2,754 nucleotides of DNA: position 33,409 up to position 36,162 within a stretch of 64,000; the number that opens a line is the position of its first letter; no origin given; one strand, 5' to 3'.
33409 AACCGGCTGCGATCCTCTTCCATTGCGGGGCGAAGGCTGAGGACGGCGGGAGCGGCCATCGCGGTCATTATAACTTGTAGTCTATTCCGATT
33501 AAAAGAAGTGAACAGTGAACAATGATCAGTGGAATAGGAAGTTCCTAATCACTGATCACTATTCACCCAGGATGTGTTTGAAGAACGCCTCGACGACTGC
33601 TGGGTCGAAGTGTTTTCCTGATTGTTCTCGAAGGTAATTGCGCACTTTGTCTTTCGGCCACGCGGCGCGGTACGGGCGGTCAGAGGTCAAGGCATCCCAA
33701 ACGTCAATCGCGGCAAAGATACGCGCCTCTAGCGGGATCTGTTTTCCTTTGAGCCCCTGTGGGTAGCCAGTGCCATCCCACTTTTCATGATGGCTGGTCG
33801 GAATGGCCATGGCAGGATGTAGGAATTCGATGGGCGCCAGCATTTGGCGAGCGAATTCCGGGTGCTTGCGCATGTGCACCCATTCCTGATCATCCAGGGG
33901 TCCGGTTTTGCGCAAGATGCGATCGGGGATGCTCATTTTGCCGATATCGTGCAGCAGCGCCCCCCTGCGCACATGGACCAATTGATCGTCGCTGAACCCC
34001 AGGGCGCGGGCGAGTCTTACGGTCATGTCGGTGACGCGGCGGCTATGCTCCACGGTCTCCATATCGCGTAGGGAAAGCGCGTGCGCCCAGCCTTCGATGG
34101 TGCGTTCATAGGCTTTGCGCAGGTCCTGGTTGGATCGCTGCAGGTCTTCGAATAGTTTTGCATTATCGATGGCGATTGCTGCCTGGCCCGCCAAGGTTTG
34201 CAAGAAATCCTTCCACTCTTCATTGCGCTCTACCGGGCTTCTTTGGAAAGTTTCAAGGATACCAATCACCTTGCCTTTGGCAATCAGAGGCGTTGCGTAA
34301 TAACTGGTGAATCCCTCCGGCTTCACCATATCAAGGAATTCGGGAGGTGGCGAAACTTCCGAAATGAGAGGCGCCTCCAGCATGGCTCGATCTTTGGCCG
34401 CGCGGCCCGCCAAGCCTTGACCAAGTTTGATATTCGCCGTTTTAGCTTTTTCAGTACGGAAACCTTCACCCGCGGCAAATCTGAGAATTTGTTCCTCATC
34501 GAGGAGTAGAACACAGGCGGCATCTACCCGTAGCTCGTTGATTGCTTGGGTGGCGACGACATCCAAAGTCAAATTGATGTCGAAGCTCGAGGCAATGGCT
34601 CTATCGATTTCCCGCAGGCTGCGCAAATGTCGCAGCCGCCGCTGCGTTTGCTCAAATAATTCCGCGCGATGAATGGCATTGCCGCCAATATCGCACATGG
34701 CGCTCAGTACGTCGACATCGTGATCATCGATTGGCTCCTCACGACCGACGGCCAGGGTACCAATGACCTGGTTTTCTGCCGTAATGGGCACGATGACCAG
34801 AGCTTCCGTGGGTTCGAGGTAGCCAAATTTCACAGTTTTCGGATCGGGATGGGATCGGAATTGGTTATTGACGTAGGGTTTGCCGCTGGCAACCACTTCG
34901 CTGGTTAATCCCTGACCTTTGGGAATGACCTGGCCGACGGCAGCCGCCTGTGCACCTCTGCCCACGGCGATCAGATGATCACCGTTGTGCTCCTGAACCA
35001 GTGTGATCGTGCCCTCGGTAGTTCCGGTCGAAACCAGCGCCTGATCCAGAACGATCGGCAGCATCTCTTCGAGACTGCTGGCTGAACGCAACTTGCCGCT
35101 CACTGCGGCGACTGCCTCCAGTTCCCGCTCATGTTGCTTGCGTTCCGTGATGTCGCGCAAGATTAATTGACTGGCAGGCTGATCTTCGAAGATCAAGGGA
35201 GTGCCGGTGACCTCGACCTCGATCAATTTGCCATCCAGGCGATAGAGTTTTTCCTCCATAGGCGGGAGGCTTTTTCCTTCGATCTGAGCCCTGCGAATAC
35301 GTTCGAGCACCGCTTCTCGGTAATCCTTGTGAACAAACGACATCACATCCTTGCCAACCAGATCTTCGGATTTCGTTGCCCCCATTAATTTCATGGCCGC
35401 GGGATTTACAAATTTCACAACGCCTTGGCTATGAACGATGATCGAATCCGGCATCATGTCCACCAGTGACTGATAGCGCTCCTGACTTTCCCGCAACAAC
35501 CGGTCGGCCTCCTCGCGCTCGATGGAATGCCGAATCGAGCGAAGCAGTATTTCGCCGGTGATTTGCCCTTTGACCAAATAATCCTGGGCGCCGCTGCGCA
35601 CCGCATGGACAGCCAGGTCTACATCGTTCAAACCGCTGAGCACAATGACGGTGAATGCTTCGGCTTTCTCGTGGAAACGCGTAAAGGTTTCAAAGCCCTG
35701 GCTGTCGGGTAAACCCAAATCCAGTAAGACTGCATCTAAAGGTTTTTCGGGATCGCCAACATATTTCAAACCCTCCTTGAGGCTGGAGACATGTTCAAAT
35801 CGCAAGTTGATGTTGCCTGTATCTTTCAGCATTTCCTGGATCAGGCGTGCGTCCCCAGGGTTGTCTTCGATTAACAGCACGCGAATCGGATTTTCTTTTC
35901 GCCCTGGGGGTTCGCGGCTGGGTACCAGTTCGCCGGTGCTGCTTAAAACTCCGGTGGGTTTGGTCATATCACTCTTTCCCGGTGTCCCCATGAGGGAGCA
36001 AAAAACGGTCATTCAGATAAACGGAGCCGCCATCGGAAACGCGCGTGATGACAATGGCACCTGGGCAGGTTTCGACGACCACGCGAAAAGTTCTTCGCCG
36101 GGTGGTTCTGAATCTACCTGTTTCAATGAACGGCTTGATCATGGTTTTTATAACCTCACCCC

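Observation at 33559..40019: Six-gene minus-strand array linking c-di-GMP sensing, two soluble kinases, two DNA-binding regulators and an HD-GYP phosphodiesterase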

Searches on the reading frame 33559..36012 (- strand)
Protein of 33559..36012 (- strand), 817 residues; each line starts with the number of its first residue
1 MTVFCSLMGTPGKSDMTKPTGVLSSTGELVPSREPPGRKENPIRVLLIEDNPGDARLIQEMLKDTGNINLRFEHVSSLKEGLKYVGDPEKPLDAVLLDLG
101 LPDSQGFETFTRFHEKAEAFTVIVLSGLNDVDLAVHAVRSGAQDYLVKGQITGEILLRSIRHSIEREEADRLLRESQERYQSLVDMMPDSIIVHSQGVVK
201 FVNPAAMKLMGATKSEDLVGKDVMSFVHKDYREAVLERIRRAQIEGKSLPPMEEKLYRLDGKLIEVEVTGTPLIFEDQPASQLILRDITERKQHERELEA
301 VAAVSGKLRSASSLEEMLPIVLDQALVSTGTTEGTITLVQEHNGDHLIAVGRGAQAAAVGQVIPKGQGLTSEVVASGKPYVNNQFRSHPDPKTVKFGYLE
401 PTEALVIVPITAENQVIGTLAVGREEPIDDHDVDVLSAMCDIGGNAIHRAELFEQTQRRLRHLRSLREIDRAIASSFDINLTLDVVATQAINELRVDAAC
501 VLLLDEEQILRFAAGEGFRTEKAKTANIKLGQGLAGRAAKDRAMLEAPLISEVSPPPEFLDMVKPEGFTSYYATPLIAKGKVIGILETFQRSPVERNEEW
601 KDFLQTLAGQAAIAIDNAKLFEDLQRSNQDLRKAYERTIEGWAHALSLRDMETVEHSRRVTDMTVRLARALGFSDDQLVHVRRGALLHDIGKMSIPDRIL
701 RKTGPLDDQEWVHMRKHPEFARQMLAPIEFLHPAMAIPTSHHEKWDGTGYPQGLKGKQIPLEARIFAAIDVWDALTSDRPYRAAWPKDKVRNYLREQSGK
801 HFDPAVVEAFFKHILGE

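Call 4: search_protein_families(library=pfam, proteins=[window:33559-36012:-], max_evalue=0.01)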
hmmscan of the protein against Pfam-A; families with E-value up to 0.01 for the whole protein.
window:33559-36012:- (817 aa): 12 families
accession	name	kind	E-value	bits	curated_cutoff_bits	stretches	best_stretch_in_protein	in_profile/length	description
PF13487.12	HD_5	-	2.8e-36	125.3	27.2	1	645-806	6-170/170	HD domain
PF13185.12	GAF_2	-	8.6e-32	110.6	28.6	2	312-448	2-136/136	GAF domain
PF01590.32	GAF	-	6.9e-23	82.1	22.4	2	479-615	2-133/133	GAF domain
PF01966.28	HD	-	6.1e-20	72.1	22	1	654-774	2-115/116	HD domain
PF00072.30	Response_reg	-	5.3e-16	59.2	30.2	1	45-150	1-101/111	Response regulator receiver domain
PF13492.12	GAF_3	-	4.7e-14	53.4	27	2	313-447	1-127/129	GAF domain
PF13426.13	PAS_9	-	2.9e-12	47.2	27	1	188-290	1-103/103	PAS domain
PF00989.32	PAS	-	2.3e-10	40.9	22.6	1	178-288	1-113/113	PAS fold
PF24820.1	Diguanyl_cycl_sensor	-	2.6e-07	31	28.1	1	186-287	4-109/109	Diguanylate cyclase-like sensor domain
PF08448.16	PAS_4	-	5.4e-07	30.3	23.1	1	187-293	4-110/110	PAS fold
PF13188.13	PAS_8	-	8.8e-06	25.9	21.8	1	178-223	1-43/65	PAS domain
PF08447.18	PAS_3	-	0.00019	22.1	25.6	1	201-275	3-77/89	PAS fold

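Call 6: search_protein_families(library=ncbifam, proteins=[window:33559-36012:-], max_evalue=1)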
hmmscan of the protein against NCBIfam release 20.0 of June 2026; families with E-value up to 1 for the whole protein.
window:33559-36012:- (817 aa): 97 families (the best 25 are shown)
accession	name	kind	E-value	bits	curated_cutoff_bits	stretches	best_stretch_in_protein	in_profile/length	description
NF053512.1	nitric_RR_NosR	exception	4.4e-46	157.8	400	2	620-813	159-353/422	response regulator c-di-GMP phosphodiesterase, NosR family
NF047874.1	MASE3_PAS_HK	subfamily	3.5e-28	98.8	560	1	164-305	251-385/655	MASE3 domain-containing sensor histidine kinase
TIGR00229.1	sensory_box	domain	1.5e-22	80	22.9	1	174-298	1-126/126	PAS domain S-box protein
NF008283.0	PRK11061.1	equivalog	5.3e-18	64.6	583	2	463-631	2-170/748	phosphoenolpyruvate--protein phosphotransferase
TIGR01817.1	nifA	equivalog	3.7e-14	52.4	528.85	2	296-458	2-167/534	nif-specific transcriptional activator NifA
NF045991.1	RespRegCtrARhodob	equivalog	1.9e-12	47.4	350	1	43-161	1-113/224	response regulator transcription factor CtrA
NF041946.1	LuxO_transreg_Vib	equivalog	2.8e-11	42.9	800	1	49-184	3-136/463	quorum-sensing sigma-54 dependent transcriptional regulator LuxO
NF006900.1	PRK09390.1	equivalog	2.6e-10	40.2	255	1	89-172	46-128/203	response regulator FixJ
NF007820.0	PRK10529.1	equivalog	2.8e-10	40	325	1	44-169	3-121/225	two-component system response regulator KdpE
NF045505.1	RR_RssB_Pseudo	equivalog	3.2e-10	39.6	700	1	43-182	6-136/394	two-component system response regulator RssB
NF007935.0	PRK10651.1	equivalog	4.1e-10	39.2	250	1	39-162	3-122/216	two-component system response regulator NarL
NF047466.1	hybrid_RR_LvrB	exception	5.4e-10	39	500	1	42-181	3-138/377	hybrid histidine kinase/response regulator LvrB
TIGR01387.1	cztR_silR_copR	subfamily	5.7e-10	39.2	279.2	1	45-169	1-119/218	heavy metal response regulator transcription factor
NF040749.1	tetrathio_RR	equivalog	7e-10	38.9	290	1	94-185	46-136/191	tetrathionate respiration response regulator TtrR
NF051870.1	NAssimRespRegNtrX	equivalog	7.6e-10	38.2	600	1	45-224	4-178/452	nitrogen assimilation response regulator NtrX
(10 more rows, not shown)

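Call 46: find_homologous_proteins(query=window:33559-35967:-, max_evalue=1e-20)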
Query window:33559-35967:- (802 aa): 6426 proteins with E <= 1e-20 among 8000 candidates; the best 120 are listed.
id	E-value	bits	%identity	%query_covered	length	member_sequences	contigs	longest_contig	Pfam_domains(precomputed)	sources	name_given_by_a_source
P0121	0.0e+0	1787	100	100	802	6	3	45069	PF13426.14,PF13188.14,PF13185.13,PF13487.13,PF24820.2,PF01966.29,PF01590.33,PF08448.17,PF13492.13,PF00989.32,PF00072.31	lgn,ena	-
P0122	0.0e+0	1595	88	100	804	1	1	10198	PF13426.14,PF13188.14,PF13185.13,PF13487.13,PF24820.2,PF01966.29,PF01590.33,PF08448.17,PF13492.13,PF00989.32,PF00072.31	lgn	-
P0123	0.0e+0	1502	83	100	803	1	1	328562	PF13426.14,PF13188.14,PF13185.13,PF13487.13,PF01966.29,PF01590.33,PF13492.13,PF00989.32,PF00072.31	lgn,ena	-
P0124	0.0e+0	1425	81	96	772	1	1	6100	PF13426.14,PF13188.14,PF13185.13,PF13487.13,PF24820.2,PF01966.29,PF01590.33,PF08448.17,PF13492.13,PF00989.32,PF00072.31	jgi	jgi:PAS domain S-box-containing protein/putative nucleotidyltransferase with HDIG domain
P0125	0.0e+0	1410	79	99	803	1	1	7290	PF13426.14,PF13188.14,PF13185.13,PF13487.13,PF24820.2,PF01966.29,PF01590.33,PF13492.13,PF00989.32,PF00072.31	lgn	-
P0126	0.0e+0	1405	78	100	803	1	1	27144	PF13426.14,PF13188.14,PF13185.13,PF13487.13,PF24820.2,PF01966.29,PF01590.33,PF08448.17,PF13492.13,PF00989.32,PF00072.31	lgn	-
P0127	0.0e+0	1403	78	99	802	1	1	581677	PF13426.14,PF13188.14,PF13185.13,PF13487.13,PF24820.2,PF01966.29,PF01590.33,PF08448.17,PF13492.13,PF00989.32,PF00072.31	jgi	jgi:PAS domain S-box-containing protein/putative nucleotidyltransferase with HDIG domain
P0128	0.0e+0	1402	78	100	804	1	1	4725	PF13426.14,PF13188.14,PF13185.13,PF13487.13,PF01966.29,PF01590.33,PF08448.17,PF13492.13,PF00989.32,PF00072.31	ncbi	-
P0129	0.0e+0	1382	76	99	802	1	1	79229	PF13426.14,PF13188.14,PF13185.13,PF13487.13,PF24820.2,PF01966.29,PF01590.33,PF13492.13,PF00989.32,PF00072.31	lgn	-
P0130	0.0e+0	1377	80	94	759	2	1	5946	PF13426.14,PF13188.14,PF13185.13,PF13487.13,PF24820.2,PF01966.29,PF01590.33,PF08448.17,PF13492.13,PF00989.32,PF00072.31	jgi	jgi:PAS domain S-box-containing protein/putative nucleotidyltransferase with HDIG domain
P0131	0.0e+0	1268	70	99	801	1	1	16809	PF13426.14,PF13188.14,PF13185.13,PF13487.13,PF01966.29,PF01590.33,PF13492.13,PF00989.32,PF00072.31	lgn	-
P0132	0.0e+0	1256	70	99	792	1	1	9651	PF13426.14,PF13188.14,PF13185.13,PF13487.13,PF01966.29,PF01590.33,PF13492.13,PF00989.32,PF00072.31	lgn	-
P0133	0.0e+0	1250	71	99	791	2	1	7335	PF13426.14,PF13188.14,PF13185.13,PF13487.13,PF01966.29,PF01590.33,PF08448.17,PF13492.13,PF00989.32,PF00072.31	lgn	-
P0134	0.0e+0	1235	69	97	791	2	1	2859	PF13426.14,PF13188.14,PF13185.13,PF13487.13,PF01966.29,PF01590.33,PF13492.13,PF00989.32,PF00072.31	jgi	jgi:PAS domain S-box-containing protein/putative nucleotidyltransferase with HDIG domain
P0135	0.0e+0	1230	69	99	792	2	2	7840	PF13426.14,PF13188.14,PF13185.13,PF13487.13,PF01966.29,PF01590.33,PF08448.17,PF13492.13,PF00989.32,PF00072.31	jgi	jgi:PAS domain S-box-containing protein/putative nucleotidyltransferase with HDIG domain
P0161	0.0e+0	1136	66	96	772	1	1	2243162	PF13426.14,PF13188.14,PF13185.13,PF13487.13,PF01966.29,PF01590.33,PF13492.13,PF00989.32,PF00072.31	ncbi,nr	ncbi:MAG: GAF domain-containing protein [Anaerolineales bacterium]|nr:MAG: GAF domain-containing pro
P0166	2.7e-215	735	48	66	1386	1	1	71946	PF13426.14,PF13188.14,PF13185.13,PF13487.13,PF01966.29,PF13492.13,PF00072.31,PF08447.19,PF12860.14,PF01590.33,PF08448.17,PF00989.32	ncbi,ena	-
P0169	9.2e-204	697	50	66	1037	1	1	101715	PF08447.19,PF13426.14,PF13188.14,PF13185.13,PF13487.13,PF01966.29,PF01590.33,PF08448.17,PF13492.13,PF00989.32,PF00072.31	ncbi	-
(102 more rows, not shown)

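Call 47: find_encoding_contigs(protein=P0161, flank=9000, max_places=1)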
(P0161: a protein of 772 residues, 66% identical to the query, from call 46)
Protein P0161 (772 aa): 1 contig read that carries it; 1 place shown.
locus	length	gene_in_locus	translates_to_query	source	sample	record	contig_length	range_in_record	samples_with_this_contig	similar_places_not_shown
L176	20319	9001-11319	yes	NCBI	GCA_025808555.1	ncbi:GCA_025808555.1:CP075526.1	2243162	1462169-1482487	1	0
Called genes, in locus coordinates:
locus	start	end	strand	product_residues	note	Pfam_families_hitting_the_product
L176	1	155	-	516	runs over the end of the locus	PF01476:LysM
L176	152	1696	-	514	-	PF01476:LysM, PF01551:Peptidase_M23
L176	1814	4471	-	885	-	PF00521:DNA_topoisoIV, PF03989:DNA_gyraseA_C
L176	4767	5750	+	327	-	PF00512:HisKA, PF02518:HATPase_c, PF13589:HATPase_c_3 (faint)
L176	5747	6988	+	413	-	PF01590:GAF, PF13185:GAF_2, PF00512:HisKA, PF13581:HATPase_c_2 (weak), PF02518:HATPase_c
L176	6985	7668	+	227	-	PF00072:Response_reg, PF00486:Trans_reg_C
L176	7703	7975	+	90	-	PF20660:DUF6812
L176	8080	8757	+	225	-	PF04545:Sigma70_r4 (faint), PF13412:HTH_24 (faint), PF13560:HTH_31, PF01381:HTH_3, PF13413:HTH_25 (faint), PF01381:HTH_3, PF12844:HTH_19 (weak), PF13560:HTH_31, +1 more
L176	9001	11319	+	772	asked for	PF00072:Response_reg, PF00989:PAS, PF13426:PAS_9, PF13185:GAF_2, PF01590:GAF, PF13185:GAF_2, PF13487:HD_5, PF01966:HD, +2 more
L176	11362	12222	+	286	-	PF12746:GNAT_acetyltran, PF13302:Acetyltransf_3 (weak), PF00583:Acetyltransf_1, PF13673:Acetyltransf_10, PF13508:Acetyltransf_7, PF08445:FR47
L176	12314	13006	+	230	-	PF13462:Thioredoxin_4, PF01323:DSBA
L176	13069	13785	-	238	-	PF04474:DUF554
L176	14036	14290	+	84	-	PF00633:HHH (weak), PF12826:HHH_2 (faint), PF12836:HHH_3, PF03934:T2SSK (weak), PF14520:HHH_5 (faint)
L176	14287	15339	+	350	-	PF00291:PALP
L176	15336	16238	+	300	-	PF00288:GHMP_kinases_N, PF08544:GHMP_kinases_C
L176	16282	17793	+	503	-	PF07837:FTCD_N, PF02971:FTCD, PF04961:FTCD_C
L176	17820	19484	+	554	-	PF09587:PGA_cap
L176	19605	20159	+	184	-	PF22769:DCD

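Call 49: find_encoding_contigs(protein=P0122, flank=6000, max_places=1)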
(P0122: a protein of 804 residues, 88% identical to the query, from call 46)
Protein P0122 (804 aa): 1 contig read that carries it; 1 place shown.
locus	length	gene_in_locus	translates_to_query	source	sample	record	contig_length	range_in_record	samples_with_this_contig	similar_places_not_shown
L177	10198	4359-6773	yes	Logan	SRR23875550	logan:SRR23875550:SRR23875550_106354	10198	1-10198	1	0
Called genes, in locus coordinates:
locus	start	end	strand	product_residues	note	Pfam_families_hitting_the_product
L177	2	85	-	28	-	?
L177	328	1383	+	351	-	PF00512:HisKA, PF13581:HATPase_c_2 (weak), PF02518:HATPase_c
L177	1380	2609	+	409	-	PF13581:HATPase_c_2 (faint), PF01590:GAF, PF13185:GAF_2 (weak), PF00512:HisKA, PF02518:HATPase_c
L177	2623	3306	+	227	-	PF00072:Response_reg, PF00486:Trans_reg_C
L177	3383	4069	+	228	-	PF13560:HTH_31, PF24250:HVO_2718 (faint), PF01381:HTH_3, PF04545:Sigma70_r4 (faint), PF13560:HTH_31, PF01381:HTH_3, PF12844:HTH_19, PF13443:HTH_26 (weak), +2 more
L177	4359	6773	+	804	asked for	PF00072:Response_reg, PF00989:PAS, PF13426:PAS_9, PF01590:GAF, PF13185:GAF_2, PF01590:GAF, PF13185:GAF_2, PF13487:HD_5, +5 more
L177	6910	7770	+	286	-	PF12746:GNAT_acetyltran (weak), PF13302:Acetyltransf_3 (weak), PF13673:Acetyltransf_10, PF00583:Acetyltransf_1, PF13508:Acetyltransf_7, PF08445:FR47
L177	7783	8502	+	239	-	PF00106:adh_short, PF08659:KR, PF13561:adh_short_C2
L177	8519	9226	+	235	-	PF13462:Thioredoxin_4, PF01323:DSBA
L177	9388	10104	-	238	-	PF04474:DUF554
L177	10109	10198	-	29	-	?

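Call 78: find_encoding_contigs(protein=P0169, flank=10000, max_places=1)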
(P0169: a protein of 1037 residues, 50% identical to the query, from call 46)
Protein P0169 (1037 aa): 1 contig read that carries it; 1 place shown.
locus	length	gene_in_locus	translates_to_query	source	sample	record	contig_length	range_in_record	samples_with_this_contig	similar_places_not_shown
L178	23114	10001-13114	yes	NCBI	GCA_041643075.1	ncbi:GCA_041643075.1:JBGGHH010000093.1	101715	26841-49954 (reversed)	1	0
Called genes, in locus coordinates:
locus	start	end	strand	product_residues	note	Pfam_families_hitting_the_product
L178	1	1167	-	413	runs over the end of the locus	PF01979:Amidohydro_1, PF07969:Amidohydro_3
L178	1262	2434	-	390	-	PF00465:Fe-ADH, PF13685:Fe-ADH_2, PF25137:ADH_Fe_C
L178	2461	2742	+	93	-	PF04069:OpuAC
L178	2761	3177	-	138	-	PF04993:TfoX_N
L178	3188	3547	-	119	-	-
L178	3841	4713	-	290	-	PF13495:Phage_int_SAM_4 (faint), PF00589:Phage_integrase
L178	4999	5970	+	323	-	PF09084:NMT1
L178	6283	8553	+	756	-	PF02743:dCache_1 (weak), PF00672:HAMP, PF00989:PAS, PF08448:PAS_4, PF13188:PAS_8 (weak), PF13426:PAS_9, PF00512:HisKA, PF02518:HATPase_c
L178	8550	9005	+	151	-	PF00072:Response_reg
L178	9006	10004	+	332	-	PF00072:Response_reg, PF00990:GGDEF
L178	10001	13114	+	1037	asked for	PF00072:Response_reg, PF00989:PAS, PF08448:PAS_4, PF13426:PAS_9, PF08447:PAS_3, PF01590:GAF, PF13185:GAF_2, PF01590:GAF, +8 more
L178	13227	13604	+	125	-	PF10049:DUF2283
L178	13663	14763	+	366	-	PF00990:GGDEF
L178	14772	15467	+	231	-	PF10469:AKAP7_NLS (weak), PF02834:LigT_PEase, PF13563:2_5_RNA_ligase2, PF02834:LigT_PEase (weak)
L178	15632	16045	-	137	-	-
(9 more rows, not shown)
